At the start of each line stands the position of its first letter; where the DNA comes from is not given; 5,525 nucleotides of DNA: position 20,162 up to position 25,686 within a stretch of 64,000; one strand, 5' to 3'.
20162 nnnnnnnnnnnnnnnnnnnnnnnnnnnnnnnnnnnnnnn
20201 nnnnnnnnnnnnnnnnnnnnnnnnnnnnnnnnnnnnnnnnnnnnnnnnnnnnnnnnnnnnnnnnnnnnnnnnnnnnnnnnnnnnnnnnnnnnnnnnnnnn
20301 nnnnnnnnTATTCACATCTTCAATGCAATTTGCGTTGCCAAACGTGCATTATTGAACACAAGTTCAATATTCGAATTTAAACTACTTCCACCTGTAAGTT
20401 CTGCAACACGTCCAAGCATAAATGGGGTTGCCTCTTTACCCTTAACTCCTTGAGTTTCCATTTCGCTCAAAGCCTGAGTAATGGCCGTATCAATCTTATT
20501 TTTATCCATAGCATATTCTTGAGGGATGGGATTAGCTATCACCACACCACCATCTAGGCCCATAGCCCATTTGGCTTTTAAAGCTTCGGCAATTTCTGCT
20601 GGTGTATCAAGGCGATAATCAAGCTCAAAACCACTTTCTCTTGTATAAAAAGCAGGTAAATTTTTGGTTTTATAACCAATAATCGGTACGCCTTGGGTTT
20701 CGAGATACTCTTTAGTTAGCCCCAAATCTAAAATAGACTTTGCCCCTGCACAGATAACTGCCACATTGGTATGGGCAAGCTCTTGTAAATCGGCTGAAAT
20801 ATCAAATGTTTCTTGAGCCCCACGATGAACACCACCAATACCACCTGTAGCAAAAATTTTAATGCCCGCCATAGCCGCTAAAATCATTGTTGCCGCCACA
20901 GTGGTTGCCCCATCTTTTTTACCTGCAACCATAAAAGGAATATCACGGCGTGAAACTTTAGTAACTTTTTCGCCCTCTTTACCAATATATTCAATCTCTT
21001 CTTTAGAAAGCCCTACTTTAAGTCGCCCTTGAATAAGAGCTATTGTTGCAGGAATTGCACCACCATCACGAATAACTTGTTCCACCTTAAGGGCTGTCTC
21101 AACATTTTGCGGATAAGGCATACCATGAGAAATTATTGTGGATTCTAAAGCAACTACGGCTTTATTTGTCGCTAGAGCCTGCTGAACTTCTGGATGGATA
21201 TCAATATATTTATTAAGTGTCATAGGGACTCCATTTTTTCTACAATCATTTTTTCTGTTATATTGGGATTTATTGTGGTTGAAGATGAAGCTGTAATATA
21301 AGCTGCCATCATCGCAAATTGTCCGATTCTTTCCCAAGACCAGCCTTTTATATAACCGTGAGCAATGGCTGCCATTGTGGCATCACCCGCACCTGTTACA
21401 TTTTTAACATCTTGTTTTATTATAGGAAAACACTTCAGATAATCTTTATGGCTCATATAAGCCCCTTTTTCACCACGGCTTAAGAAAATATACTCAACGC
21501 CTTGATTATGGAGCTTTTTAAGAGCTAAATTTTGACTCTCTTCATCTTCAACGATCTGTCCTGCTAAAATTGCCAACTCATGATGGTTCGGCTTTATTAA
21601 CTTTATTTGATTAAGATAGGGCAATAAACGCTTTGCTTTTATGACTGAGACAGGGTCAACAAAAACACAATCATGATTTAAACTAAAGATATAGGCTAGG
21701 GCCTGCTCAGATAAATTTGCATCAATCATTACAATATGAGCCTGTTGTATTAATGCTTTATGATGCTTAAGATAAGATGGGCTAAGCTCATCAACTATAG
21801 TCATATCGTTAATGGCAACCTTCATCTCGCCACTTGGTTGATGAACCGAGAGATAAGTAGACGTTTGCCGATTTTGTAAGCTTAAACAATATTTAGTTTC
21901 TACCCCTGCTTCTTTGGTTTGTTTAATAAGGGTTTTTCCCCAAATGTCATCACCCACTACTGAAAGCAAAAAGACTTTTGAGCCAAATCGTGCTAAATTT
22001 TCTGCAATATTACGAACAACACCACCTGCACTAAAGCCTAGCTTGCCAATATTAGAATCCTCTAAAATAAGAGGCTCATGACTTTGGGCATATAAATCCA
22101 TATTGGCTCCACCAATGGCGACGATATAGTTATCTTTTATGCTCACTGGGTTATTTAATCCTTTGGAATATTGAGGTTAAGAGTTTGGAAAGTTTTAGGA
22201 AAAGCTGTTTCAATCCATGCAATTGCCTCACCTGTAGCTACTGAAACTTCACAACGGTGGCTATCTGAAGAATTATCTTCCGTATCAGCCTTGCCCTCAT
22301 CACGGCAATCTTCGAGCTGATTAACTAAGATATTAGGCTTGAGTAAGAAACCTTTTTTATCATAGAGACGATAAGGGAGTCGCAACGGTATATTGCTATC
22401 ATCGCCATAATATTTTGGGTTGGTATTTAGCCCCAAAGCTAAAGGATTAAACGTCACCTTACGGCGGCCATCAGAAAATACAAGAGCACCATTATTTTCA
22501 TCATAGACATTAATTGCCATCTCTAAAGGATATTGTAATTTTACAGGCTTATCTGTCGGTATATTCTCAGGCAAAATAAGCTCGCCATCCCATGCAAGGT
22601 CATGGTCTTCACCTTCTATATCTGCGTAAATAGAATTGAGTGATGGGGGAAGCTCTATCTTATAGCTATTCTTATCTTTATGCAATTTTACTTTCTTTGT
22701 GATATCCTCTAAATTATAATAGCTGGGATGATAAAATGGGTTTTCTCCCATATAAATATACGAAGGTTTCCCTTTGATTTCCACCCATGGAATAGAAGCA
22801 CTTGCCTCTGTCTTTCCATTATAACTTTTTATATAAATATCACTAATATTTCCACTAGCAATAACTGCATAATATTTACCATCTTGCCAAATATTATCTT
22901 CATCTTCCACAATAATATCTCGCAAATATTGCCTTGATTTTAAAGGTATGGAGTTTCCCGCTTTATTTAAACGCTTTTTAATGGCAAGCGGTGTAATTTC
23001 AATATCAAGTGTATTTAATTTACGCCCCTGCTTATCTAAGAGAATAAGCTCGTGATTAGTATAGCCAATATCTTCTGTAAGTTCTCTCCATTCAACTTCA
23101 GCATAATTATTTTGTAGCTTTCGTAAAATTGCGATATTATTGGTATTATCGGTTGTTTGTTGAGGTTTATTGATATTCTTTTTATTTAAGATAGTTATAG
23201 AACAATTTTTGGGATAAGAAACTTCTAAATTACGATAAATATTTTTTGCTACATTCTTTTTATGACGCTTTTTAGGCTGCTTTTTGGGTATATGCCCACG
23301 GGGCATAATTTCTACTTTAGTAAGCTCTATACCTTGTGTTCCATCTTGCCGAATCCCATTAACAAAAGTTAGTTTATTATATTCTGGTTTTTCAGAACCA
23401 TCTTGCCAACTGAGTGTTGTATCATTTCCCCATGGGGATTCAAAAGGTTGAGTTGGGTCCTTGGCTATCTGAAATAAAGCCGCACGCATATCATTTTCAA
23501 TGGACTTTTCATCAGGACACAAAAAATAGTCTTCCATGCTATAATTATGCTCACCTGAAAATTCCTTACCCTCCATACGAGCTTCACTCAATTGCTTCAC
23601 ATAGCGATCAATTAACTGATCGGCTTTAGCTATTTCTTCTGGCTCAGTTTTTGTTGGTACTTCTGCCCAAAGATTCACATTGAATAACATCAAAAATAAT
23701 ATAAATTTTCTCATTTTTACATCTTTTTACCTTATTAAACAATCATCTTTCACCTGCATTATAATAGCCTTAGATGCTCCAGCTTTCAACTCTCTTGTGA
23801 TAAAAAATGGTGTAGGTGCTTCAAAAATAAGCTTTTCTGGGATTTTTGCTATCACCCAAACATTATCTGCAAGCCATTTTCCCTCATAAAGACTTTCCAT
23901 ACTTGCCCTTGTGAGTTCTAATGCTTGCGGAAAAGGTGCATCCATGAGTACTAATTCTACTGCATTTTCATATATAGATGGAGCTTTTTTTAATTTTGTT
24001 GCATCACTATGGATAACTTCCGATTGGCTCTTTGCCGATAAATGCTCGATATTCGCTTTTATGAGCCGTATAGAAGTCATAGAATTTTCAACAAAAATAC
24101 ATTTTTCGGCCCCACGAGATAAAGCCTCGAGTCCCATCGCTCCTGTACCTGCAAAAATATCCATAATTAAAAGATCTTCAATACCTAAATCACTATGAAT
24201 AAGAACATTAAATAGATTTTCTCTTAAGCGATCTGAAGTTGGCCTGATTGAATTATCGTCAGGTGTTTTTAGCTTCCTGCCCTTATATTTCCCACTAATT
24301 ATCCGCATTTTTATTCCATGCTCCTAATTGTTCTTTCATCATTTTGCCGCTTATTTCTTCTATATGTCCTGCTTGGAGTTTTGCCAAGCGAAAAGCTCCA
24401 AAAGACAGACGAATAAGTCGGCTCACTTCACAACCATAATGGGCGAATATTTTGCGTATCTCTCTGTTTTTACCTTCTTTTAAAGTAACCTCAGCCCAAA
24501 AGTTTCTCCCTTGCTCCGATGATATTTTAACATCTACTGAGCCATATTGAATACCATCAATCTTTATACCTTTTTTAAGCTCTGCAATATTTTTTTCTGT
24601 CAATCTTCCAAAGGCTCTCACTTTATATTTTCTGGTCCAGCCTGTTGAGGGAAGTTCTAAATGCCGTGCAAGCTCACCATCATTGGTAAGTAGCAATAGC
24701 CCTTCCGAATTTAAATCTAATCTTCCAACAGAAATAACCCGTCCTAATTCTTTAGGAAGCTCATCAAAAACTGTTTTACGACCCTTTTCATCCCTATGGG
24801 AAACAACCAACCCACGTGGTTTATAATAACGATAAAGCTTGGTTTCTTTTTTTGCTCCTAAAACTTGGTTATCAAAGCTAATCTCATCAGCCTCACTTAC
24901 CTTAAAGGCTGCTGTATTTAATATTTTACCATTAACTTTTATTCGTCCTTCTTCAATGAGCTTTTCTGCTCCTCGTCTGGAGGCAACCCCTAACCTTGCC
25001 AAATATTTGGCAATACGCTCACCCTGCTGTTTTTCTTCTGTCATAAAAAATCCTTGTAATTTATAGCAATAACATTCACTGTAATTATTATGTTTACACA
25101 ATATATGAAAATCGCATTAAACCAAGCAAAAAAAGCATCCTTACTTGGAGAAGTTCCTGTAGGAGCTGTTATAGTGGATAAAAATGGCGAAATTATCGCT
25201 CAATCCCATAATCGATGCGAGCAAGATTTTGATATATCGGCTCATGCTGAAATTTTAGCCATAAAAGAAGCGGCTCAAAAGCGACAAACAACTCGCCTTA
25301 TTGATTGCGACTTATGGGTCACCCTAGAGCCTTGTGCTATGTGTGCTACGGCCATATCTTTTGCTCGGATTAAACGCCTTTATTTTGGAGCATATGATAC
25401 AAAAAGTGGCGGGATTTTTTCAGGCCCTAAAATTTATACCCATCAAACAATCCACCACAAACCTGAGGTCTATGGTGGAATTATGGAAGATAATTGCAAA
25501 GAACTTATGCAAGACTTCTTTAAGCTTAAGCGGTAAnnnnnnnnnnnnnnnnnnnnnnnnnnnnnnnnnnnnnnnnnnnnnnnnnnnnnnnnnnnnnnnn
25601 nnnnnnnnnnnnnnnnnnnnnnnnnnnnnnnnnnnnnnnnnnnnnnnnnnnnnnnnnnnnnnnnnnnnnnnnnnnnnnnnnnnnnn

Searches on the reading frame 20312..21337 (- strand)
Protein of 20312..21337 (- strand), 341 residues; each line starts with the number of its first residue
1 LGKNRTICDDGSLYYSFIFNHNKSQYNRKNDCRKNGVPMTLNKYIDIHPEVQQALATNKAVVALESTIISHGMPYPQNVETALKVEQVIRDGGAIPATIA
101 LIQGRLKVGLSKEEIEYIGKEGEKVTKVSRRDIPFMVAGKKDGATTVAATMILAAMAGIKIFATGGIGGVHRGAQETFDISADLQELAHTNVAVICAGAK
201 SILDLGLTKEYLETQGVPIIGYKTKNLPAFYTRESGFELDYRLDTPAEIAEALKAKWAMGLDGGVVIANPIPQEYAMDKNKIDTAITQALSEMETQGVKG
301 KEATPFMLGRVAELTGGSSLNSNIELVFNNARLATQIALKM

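Call 30: search_protein_families(library=pfam, proteins=[window:20312-21337:-])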
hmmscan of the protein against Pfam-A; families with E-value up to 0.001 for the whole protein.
window:20312-21337:- (341 aa): 1 family
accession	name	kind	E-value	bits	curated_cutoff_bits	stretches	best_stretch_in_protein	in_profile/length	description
PF04227.17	Indigoidine_A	-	6.6e-136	452.8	25.2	1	50-339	1-290/291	Indigoidine synthase A like protein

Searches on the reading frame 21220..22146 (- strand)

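Call 30: search_protein_families(library=pfam, proteins=[window:21220-22146:-])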
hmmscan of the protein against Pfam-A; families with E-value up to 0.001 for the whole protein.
window:21220-22146:- (308 aa): 2 families
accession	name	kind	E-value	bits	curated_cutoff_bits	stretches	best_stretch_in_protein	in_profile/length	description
PF00294.29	PfkB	-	2.9e-51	175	25.8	1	6-295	2-299/302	pfkB family carbohydrate kinase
PF08543.17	Phos_pyr_kin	-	2.6e-07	30.7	27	1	178-273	117-219/246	Phosphomethylpyrimidine kinase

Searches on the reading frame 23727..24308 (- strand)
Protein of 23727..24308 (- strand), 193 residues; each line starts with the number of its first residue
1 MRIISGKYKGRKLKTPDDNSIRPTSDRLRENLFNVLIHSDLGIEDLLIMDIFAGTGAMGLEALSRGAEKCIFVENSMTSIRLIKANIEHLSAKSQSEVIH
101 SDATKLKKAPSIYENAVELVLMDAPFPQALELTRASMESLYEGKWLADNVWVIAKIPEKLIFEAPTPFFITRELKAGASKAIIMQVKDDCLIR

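Call 31: search_protein_families(library=pfam, proteins=[window:23727-24308:-])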
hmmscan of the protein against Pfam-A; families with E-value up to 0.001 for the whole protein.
window:23727-24308:- (193 aa): 2 families
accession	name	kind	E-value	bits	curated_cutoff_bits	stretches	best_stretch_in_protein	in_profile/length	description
PF03602.21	Cons_hypoth95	-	2.9e-42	144.8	24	1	1-183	1-180/182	Conserved hypothetical protein 95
PF05175.20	MTS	-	6.9e-05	23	23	1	48-139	35-121/170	Methyltransferase small domain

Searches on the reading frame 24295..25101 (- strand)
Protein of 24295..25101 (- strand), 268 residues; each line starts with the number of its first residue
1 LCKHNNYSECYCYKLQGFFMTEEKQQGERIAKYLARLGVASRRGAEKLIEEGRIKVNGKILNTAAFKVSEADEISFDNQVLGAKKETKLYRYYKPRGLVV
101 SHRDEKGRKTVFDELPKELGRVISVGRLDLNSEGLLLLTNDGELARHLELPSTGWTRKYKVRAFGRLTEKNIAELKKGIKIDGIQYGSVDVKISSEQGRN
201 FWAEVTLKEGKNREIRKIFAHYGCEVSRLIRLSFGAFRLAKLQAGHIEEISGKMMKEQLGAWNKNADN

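Call 31: search_protein_families(library=pfam, proteins=[window:24295-25101:-])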
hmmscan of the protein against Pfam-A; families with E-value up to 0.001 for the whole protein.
window:24295-25101:- (268 aa): 3 families
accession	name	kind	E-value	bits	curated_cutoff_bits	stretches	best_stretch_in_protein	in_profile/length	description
PF00849.27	PseudoU_synth_2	-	1.4e-17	64.8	26.8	1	92-221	5-152/152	RNA pseudouridylate synthase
PF01479.30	S4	-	8.8e-15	54.6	22.8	1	28-74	1-48/48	S4 domain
PF22421.1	SYY_C-terminal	-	0.00084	19.6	27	0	21-75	12-67/83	Tyrosine--tRNA ligase SYY-like C-terminal domain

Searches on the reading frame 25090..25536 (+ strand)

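Call 31: search_protein_families(library=pfam, proteins=[window:25090-25536:+])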
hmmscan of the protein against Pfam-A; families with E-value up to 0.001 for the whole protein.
window:25090-25536:+ (148 aa): 3 families
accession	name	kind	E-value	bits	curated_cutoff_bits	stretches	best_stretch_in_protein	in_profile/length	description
PF14437.12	MafB19-deam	-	1.1e-34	119.8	27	1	4-147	5-141/142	MafB19-like deaminase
PF00383.29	dCMP_cyt_deam_1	-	8.4e-28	96.7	25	1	4-100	6-101/102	Cytidine and deoxycytidylate deaminase zinc-binding region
PF14439.12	Bd3614-deam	-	2.7e-06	27.8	38.5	1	24-90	10-75/113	Bd3614-like deaminase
